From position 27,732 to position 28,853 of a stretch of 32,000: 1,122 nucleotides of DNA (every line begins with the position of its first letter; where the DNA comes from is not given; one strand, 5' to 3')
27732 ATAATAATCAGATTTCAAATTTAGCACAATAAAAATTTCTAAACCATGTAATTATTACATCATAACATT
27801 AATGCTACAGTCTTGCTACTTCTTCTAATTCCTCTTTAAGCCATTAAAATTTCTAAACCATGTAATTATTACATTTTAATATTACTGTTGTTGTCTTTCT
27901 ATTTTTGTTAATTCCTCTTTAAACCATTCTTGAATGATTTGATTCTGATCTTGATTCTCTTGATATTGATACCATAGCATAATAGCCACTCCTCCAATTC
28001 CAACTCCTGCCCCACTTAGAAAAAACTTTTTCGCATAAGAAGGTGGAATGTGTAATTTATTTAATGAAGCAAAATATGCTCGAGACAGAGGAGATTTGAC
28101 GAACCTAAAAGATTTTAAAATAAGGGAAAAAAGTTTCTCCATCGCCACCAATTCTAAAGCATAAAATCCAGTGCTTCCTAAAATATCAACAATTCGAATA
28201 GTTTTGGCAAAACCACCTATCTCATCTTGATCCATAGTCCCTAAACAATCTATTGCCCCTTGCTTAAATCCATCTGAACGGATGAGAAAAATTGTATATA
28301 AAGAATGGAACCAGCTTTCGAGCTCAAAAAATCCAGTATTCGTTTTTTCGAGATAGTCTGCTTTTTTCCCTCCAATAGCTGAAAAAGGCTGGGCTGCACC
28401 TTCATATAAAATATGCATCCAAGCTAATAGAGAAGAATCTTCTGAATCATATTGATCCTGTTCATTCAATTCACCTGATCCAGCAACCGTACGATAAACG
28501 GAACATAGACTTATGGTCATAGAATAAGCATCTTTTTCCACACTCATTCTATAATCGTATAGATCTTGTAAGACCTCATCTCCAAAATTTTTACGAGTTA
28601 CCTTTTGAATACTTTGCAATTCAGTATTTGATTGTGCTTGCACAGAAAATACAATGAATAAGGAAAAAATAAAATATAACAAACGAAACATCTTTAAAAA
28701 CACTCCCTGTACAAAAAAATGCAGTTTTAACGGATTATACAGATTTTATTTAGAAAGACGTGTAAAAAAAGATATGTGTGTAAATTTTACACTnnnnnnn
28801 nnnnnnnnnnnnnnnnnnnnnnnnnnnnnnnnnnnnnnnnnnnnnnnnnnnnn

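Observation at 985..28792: A 13-bp inverted repeat TGTAA-N3-TTACA at fixed distance from a -10-like box marks every exported-protein gene of both accessory blocks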

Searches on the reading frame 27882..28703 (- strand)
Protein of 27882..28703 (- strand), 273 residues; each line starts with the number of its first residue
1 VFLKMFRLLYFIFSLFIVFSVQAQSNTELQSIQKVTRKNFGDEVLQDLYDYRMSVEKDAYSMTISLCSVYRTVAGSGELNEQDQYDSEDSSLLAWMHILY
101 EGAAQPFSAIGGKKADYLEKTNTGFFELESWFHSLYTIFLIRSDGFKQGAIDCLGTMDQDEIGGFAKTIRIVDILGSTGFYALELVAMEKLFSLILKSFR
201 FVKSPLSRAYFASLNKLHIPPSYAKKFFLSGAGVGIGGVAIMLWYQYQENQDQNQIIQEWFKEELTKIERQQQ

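Call 10: search_protein_families(library=pfam, proteins=[window:27882-28703:-], max_evalue=0.01)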
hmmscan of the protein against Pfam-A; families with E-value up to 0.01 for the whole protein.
window:27882-28703:- (273 aa): 0 families

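Call 26: find_homologous_proteins(query=window:27882-28691:-, max_evalue=0.01)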
Query window:27882-28691:- (269 aa): 5 proteins with E <= 0.01 among 522 candidates.
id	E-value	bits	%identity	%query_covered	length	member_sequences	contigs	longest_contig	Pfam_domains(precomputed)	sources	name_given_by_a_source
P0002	2.6e-174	595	100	100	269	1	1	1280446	-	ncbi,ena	-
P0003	1.8e-77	278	55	95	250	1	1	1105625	-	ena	-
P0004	3.1e-77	277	52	100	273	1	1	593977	-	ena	-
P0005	2.8e-74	268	50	96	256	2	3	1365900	-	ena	-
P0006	6.1e-39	152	37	93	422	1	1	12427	-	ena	-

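Call 28: find_encoding_contigs(protein=P0003, flank=10000, max_places=3)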
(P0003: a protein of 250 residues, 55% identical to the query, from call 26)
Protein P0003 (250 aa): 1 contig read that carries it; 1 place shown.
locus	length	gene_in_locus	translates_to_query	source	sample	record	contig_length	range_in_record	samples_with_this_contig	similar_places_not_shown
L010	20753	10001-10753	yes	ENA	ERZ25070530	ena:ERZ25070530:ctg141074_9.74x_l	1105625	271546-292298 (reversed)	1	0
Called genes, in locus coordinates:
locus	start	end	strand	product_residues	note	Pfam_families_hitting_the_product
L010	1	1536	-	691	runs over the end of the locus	PF00009:GTP_EFTU, PF22042:EF-G_D2, PF03144:GTP_EFTU_D2, PF14492:EFG_III, PF16658:RF3_C (weak), PF03764:EFG_IV, PF00679:EFG_C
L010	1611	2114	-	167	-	-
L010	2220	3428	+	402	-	PF00245:Alk_phosphatase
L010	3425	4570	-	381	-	PF02687:FtsX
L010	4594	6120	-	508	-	PF01645:Glu_synthase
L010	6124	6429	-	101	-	PF03079:ARD (weak), PF07883:Cupin_2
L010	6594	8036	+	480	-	-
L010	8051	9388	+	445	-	PF01979:Amidohydro_1, PF12890:DHOase (weak)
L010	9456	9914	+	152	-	-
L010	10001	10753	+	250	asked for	-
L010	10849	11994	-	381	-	-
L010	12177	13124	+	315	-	-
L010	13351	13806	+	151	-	-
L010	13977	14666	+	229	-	-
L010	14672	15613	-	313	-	PF01300:Sua5_yciO_yrdC, PF03481:Sua5_C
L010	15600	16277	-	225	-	PF09335:VTT_dom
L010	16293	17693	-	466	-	PF00180:Iso_dh, PF18324:Isocitrate_DH_C_bact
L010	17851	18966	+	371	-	-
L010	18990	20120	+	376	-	-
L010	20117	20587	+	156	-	-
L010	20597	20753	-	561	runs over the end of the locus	PF01464:SLT (faint)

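Call 29: find_encoding_contigs(protein=P0004, flank=10000, max_places=3)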
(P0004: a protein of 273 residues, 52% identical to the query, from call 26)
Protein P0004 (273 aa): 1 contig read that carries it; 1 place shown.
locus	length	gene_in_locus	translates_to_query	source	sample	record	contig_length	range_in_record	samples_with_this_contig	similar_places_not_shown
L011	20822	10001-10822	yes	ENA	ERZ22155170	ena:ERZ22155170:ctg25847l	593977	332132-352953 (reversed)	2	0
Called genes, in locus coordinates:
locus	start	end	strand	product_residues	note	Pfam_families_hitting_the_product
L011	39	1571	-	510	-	PF01645:Glu_synthase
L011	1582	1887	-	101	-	PF03079:ARD (weak), PF02311:AraC_binding (weak), PF07883:Cupin_2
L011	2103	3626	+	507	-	PF01464:SLT (weak)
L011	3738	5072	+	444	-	PF12890:DHOase (weak), PF01979:Amidohydro_1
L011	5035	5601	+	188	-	-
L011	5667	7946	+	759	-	-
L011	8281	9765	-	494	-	-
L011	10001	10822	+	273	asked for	-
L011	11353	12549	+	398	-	-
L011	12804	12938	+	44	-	-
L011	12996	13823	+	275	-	-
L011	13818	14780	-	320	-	PF01300:Sua5_yciO_yrdC, PF03481:Sua5_C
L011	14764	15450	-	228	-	PF09335:VTT_dom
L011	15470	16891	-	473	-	PF00180:Iso_dh, PF18324:Isocitrate_DH_C_bact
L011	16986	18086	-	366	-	PF00970:FAD_binding_6, PF00175:NAD_binding_1, PF08030:NAD_binding_6 (weak), PF00111:Fer2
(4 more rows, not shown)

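Call 30: find_encoding_contigs(protein=P0005, flank=10000, max_places=3)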
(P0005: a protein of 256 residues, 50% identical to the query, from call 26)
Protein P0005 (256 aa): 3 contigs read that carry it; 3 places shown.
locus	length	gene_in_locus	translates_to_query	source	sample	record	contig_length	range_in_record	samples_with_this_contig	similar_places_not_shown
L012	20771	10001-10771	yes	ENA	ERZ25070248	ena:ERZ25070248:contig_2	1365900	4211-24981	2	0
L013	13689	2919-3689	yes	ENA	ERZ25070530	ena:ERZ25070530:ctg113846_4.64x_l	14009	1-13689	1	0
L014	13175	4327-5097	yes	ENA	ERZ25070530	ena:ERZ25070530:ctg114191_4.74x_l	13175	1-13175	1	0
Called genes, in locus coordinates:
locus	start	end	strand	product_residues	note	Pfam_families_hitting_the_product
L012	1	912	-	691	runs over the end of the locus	PF00009:GTP_EFTU, PF22042:EF-G_D2, PF03144:GTP_EFTU_D2, PF14492:EFG_III, PF16658:RF3_C (weak), PF03764:EFG_IV, PF00679:EFG_C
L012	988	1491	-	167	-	-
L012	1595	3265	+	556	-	PF00245:Alk_phosphatase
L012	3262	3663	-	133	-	PF02687:FtsX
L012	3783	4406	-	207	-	-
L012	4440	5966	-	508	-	PF01645:Glu_synthase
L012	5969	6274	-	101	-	PF03079:ARD (weak), PF07883:Cupin_2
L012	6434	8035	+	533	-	PF01464:SLT (weak)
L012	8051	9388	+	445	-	PF01979:Amidohydro_1, PF12890:DHOase (weak)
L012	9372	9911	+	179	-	-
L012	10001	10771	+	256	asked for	-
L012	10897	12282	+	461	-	-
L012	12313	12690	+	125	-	-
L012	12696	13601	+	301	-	-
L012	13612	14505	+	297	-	-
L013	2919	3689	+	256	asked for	-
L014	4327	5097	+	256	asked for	-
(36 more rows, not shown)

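Call 31: find_encoding_contigs(protein=P0002, flank=10000, max_places=3)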
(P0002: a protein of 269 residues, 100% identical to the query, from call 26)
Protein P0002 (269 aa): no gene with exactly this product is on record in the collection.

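Call 42: find_encoding_contigs(protein=P0006, flank=10000, max_places=3)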
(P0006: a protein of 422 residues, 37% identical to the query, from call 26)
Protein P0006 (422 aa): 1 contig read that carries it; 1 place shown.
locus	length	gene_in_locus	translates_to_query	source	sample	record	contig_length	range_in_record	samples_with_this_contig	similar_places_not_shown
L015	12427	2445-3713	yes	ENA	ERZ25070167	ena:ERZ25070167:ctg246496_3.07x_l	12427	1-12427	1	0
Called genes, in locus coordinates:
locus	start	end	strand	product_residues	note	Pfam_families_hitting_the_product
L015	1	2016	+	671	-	?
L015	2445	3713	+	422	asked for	-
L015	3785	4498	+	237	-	-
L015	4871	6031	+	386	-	-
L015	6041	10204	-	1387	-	PF22993:SAM_EPH (faint), PF14520:HHH_5 (faint), PF26169:HHH_XRCC3_RpoA (faint), PF20072:DUF6468 (faint), PF22669:Exo_endo_phos2 (faint), PF03118:RNA_pol_A_CTD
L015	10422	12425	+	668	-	?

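Call 48: search_protein_families(library=ncbifam, proteins=[window:27882-28691:-, L010:1611-2114:-, L015:3785-4498:+, L015:4871-6031:+], max_evalue=0.01)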
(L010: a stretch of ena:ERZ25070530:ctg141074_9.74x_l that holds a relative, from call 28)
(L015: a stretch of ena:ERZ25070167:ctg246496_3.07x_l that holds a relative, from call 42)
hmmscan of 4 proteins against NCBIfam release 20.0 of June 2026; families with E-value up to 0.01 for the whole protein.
window:27882-28691:- (269 aa): 0 families

L010:1611-2114:- (167 aa): 0 families

L015:3785-4498:+ (237 aa): 0 families

L015:4871-6031:+ (386 aa): 0 families

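Call 68: predict_structure(alignment_id=A4)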
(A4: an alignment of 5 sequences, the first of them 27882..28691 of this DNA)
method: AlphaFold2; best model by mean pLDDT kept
length: 269 residues; sequences in the alignment: 5
mean_pLDDT: 46.5   pTM: 0.34
mean pLDDT of the five models: 46.5, 42.6, 40.0, 39.5, 36.4
residues with pLDDT >= 90: 0; 70-90: 14; 50-70: 79; < 50: 176
segments of 3 or more residues with pLDDT < 50: 1-29, 31-33, 35-37, 39-44, 71-132, 170-238
pLDDT, mean of each block of 10 residues (from residue 1): 37 39 47 46 51 64 62 36 34 33 28 27 32 55 72 72 58 41 41 39 45 41 37 43 55 64 59
secondary structure, 60 per line:
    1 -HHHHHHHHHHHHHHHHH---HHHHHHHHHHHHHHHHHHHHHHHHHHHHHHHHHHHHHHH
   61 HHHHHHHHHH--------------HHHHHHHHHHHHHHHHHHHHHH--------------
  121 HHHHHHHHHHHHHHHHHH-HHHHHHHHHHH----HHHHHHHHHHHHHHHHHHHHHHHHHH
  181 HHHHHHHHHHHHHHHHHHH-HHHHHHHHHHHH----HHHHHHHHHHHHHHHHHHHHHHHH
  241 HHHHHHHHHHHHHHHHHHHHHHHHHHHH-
elements in order: H2-18 H22-70 H85-106 H121-138 H140-150 H155-199 H201-212 H217-268
